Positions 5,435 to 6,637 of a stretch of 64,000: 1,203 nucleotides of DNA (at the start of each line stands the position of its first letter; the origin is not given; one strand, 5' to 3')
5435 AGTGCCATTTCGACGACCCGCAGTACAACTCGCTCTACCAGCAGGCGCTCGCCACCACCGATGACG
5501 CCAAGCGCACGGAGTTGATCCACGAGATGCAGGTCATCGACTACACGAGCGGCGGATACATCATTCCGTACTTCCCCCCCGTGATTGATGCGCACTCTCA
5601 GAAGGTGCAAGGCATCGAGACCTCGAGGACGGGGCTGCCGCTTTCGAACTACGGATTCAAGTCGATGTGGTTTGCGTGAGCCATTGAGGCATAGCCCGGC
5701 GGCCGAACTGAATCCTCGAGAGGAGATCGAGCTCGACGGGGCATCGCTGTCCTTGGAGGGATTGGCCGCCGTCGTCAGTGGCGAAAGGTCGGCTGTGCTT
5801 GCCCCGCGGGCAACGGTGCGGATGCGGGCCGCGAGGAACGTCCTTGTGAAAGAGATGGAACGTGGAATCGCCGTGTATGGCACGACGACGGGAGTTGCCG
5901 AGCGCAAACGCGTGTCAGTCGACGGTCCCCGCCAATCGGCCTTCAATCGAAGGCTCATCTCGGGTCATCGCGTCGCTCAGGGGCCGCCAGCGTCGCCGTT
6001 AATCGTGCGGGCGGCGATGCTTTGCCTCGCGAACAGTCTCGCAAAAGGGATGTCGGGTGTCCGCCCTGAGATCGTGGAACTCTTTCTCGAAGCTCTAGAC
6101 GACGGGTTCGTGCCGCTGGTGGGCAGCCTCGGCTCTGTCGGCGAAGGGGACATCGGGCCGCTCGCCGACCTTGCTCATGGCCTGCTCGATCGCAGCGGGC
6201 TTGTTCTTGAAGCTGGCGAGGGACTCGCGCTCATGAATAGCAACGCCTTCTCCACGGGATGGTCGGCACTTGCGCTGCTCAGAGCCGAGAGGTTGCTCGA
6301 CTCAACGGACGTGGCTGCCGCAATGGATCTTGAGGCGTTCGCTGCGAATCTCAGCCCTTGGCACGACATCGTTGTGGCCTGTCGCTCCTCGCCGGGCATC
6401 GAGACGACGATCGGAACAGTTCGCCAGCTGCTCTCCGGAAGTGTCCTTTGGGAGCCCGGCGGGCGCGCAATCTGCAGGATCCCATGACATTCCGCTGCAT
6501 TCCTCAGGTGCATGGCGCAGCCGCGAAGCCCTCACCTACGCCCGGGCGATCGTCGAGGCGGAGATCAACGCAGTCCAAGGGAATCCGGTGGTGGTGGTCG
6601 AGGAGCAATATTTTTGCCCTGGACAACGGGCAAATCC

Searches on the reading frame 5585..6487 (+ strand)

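Call 79: search_protein_families(library=pfam, proteins=[window:5585-6487:+], max_evalue=0.001)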
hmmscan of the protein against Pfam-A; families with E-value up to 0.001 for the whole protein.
window:5585-6487:+ (300 aa): 1 family
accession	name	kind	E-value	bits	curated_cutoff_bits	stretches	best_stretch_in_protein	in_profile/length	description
PF00221.24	Lyase_aromatic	-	1e-52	179.8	27.3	2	55-201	1-148/466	Aromatic amino acid lyase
